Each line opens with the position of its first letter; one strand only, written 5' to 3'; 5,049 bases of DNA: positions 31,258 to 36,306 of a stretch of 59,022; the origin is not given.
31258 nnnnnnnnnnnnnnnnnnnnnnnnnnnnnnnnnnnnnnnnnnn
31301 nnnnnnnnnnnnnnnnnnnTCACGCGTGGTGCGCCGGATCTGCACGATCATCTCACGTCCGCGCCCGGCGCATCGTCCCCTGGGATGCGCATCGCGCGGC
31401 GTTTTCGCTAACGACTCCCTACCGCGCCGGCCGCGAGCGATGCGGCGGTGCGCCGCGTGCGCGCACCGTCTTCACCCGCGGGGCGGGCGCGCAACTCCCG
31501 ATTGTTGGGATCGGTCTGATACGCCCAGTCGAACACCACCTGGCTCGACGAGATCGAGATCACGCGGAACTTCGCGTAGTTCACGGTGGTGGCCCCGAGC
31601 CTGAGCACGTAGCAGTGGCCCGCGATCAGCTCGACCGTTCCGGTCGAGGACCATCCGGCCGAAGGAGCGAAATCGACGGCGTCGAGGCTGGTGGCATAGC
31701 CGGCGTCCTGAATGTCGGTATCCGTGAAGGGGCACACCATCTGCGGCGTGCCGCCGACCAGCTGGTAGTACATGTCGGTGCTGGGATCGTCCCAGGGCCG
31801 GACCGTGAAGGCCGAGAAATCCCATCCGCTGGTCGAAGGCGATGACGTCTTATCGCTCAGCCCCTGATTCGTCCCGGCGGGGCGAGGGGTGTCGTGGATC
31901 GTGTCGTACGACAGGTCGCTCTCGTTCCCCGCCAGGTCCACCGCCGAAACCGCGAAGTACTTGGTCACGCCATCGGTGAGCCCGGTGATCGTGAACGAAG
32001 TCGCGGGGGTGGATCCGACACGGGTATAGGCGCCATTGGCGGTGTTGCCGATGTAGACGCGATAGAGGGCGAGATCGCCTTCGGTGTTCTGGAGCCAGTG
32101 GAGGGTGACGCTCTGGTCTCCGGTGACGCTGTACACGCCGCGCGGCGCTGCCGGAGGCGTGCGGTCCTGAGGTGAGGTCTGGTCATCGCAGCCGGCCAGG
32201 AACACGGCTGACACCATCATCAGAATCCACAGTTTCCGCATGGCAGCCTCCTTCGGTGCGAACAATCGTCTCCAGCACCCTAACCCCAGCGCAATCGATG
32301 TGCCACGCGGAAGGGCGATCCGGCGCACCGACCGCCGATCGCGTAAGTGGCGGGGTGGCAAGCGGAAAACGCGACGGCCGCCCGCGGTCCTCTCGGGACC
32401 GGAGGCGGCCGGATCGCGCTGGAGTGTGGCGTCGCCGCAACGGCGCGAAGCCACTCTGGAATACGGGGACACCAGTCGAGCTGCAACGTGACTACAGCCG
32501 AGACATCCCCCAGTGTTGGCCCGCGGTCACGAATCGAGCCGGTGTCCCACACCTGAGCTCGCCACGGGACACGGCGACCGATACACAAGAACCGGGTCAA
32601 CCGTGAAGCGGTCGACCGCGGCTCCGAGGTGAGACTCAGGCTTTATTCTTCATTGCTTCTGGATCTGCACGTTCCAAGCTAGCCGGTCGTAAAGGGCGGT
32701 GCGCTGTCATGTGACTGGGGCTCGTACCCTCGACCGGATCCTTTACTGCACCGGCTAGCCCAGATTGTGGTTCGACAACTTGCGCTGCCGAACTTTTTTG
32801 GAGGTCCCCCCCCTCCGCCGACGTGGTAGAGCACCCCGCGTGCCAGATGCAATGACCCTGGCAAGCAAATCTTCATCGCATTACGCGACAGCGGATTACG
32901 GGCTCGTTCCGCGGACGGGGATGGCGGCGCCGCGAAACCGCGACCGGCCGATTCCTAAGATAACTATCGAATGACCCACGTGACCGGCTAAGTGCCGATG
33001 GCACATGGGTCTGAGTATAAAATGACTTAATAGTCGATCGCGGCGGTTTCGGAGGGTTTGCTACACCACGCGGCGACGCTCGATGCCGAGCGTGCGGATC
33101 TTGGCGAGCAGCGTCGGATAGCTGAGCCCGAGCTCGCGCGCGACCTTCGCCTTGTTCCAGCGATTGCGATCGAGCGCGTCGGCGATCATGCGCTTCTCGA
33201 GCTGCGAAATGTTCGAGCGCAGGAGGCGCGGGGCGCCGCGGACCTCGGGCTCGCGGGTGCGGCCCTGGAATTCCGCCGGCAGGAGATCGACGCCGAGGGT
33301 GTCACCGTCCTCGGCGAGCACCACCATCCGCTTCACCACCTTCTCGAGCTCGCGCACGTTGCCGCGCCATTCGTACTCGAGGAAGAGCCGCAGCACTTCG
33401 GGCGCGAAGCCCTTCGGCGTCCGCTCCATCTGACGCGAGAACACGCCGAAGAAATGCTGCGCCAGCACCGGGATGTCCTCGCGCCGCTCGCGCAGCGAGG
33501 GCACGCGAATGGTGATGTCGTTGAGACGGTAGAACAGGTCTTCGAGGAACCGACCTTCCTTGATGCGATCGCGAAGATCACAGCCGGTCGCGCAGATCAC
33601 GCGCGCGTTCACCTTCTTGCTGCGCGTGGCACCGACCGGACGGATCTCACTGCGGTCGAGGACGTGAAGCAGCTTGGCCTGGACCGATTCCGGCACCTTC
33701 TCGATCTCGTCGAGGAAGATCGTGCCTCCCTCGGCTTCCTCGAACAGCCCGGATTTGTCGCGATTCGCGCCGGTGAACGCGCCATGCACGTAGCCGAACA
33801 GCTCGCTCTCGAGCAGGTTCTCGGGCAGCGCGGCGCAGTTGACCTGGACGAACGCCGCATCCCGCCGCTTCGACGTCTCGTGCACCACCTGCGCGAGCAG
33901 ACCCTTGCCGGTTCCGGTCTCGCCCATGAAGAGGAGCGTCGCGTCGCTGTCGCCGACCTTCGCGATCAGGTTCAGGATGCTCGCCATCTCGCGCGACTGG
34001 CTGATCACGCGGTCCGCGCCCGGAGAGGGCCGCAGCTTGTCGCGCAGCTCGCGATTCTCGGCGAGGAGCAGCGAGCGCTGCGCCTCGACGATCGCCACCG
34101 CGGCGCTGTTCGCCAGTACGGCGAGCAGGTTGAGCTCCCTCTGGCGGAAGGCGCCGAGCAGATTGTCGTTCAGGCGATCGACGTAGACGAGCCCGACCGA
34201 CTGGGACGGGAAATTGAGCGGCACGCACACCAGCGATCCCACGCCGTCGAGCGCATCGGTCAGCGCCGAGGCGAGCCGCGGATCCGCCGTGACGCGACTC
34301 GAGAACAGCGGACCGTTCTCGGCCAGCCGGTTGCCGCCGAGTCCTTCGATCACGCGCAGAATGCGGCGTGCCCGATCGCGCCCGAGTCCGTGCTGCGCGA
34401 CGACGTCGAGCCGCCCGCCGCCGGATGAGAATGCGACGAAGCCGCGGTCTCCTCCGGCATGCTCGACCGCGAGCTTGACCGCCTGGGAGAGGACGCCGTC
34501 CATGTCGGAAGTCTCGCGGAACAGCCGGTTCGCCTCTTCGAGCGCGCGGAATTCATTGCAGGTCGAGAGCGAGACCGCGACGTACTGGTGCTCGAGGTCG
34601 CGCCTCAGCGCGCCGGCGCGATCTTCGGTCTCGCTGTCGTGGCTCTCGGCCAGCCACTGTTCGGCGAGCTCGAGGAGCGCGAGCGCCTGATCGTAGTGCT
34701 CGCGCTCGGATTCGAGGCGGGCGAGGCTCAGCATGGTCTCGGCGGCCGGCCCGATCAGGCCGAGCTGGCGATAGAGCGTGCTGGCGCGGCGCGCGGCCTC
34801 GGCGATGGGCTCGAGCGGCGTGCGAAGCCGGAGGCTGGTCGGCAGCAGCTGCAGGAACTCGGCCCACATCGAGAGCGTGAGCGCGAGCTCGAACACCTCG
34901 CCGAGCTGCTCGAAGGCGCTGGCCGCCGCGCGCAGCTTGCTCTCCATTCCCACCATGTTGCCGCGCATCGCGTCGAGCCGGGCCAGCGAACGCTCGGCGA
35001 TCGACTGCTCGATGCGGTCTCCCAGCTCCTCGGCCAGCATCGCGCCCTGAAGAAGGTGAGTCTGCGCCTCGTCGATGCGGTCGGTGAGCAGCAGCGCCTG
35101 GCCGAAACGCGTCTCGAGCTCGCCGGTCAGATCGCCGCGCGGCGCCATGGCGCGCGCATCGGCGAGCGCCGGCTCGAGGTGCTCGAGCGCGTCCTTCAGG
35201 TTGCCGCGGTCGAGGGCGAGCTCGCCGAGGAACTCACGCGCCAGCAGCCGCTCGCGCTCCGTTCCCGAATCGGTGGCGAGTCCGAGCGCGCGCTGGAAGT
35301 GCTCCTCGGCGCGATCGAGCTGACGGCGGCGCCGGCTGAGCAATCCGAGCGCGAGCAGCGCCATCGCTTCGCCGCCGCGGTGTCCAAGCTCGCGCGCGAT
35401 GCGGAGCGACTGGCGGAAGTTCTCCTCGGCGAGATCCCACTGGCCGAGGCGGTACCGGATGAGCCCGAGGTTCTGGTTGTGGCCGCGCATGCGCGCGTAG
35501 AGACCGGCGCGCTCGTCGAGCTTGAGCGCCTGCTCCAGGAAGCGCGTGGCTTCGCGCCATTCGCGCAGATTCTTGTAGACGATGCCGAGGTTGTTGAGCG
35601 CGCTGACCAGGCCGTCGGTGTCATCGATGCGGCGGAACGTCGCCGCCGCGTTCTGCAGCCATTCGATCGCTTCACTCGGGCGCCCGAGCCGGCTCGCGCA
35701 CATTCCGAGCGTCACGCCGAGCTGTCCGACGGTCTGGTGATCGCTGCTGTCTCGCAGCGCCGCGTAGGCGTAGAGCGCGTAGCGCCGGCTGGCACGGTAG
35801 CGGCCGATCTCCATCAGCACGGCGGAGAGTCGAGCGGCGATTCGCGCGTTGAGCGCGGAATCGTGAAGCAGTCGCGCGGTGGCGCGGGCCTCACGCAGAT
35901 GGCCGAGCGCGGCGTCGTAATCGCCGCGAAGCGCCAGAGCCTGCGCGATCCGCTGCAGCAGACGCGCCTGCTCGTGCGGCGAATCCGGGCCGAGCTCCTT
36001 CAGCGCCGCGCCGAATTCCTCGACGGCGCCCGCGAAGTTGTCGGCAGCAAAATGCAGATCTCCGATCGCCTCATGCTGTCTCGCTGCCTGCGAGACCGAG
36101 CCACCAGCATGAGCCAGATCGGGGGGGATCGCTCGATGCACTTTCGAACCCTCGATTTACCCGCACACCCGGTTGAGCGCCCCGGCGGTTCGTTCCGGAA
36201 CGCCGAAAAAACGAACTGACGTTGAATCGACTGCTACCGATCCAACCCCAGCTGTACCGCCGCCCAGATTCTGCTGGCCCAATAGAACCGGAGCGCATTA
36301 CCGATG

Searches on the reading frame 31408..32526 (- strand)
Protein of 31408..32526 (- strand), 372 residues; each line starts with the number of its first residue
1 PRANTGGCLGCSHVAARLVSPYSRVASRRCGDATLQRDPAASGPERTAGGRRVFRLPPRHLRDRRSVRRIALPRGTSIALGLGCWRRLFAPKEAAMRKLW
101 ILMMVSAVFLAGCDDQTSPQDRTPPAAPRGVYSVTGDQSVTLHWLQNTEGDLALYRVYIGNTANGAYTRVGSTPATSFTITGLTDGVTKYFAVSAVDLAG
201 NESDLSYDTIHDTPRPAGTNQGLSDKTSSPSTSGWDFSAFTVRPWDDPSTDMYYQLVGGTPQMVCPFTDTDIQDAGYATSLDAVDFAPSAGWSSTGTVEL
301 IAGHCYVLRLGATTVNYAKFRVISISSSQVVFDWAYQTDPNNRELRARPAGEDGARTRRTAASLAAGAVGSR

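Call 41: search_protein_families(library=pfam, proteins=[window:31408-32526:-], max_evalue=0.001)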
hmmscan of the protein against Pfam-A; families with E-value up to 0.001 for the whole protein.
window:31408-32526:- (372 aa): 1 family
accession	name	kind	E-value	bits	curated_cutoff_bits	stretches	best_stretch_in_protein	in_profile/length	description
PF00041.27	fn3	-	2.2e-05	25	25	1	134-202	10-75/84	Fibronectin type III domain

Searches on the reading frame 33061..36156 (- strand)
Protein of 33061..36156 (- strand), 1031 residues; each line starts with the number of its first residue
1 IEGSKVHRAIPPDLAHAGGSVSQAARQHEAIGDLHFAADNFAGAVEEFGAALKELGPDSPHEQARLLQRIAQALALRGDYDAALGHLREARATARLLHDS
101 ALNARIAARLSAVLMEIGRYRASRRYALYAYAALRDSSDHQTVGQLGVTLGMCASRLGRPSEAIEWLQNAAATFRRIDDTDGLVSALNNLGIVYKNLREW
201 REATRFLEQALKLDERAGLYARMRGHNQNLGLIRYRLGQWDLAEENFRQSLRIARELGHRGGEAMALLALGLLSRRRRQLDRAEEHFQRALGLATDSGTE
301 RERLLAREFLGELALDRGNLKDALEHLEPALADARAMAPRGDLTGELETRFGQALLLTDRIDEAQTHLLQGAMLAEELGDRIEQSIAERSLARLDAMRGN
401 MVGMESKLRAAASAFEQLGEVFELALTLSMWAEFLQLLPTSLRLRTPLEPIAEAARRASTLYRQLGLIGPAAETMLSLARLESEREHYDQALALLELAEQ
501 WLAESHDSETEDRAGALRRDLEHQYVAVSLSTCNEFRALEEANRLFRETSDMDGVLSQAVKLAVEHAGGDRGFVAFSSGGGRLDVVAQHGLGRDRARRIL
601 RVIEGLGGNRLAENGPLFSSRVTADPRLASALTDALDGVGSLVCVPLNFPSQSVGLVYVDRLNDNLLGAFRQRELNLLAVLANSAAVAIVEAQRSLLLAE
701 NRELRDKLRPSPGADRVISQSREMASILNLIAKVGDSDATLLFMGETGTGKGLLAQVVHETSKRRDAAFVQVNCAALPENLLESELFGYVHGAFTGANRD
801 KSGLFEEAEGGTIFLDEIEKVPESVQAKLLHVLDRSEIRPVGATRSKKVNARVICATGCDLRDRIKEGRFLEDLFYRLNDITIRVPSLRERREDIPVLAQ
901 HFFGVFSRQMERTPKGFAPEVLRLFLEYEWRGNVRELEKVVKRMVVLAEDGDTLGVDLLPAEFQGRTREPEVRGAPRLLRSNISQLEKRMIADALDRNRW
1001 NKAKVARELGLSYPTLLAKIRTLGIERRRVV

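Call 7: search_protein_families(library=pfam, proteins=[window:33061-36156:-], max_evalue=0.001)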
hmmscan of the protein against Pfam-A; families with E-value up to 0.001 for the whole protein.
window:33061-36156:- (1031 aa): 20 families
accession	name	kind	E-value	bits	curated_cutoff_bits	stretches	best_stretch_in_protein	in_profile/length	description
PF00158.32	Sigma54_activat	-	5.9e-64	215.2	20.2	1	718-883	2-167/168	Sigma-54 interaction domain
PF13424.12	TPR_12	-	2.1e-32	111.6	30.1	3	229-294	8-75/77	Tetratricopeptide repeat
PF25601.1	AAA_lid_14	-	4.5e-24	84.5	27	1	889-970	1-81/87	AAA+ ATPase lid domain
PF00515.34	TPR_1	-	2.4e-19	68.7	27.8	1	185-215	2-32/34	Tetratricopeptide repeat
PF07719.23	TPR_2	-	2.9e-19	68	27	1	186-215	3-32/34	Tetratricopeptide repeat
PF14532.12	Sigma54_activ_2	-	3e-19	70.1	25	1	719-888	2-138/138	Sigma-54 interaction domain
PF02954.25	HTH_8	-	2.3e-12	46.9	22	1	984-1021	3-40/42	Bacterial regulatory protein, Fis family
PF13374.12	TPR_10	-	4e-12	46.2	27.5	1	185-213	3-31/42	Tetratricopeptide repeat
PF13176.12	TPR_7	-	4.3e-11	42.4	27.9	1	186-215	1-30/36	Tetratricopeptide repeat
PF07724.20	AAA_2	-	9.8e-10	39.1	27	1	739-858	4-124/166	AAA domain (Cdc48 subfamily)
PF01590.32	GAF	-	1.5e-09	38.9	22.4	1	551-689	1-133/133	GAF domain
PF13181.12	TPR_8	-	2.1e-09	37.3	25.7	0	185-215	2-32/34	Tetratricopeptide repeat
PF07728.20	AAA_5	-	1.8e-08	35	22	1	741-850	2-107/139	AAA domain (dynein-related subfamily)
PF17874.7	TPR_MalT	-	3.6e-08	33.5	45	2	201-418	18-235/336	MalT-like TPR region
PF13185.12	GAF_2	-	9.9e-08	32.7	28.6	1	550-689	2-135/136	GAF domain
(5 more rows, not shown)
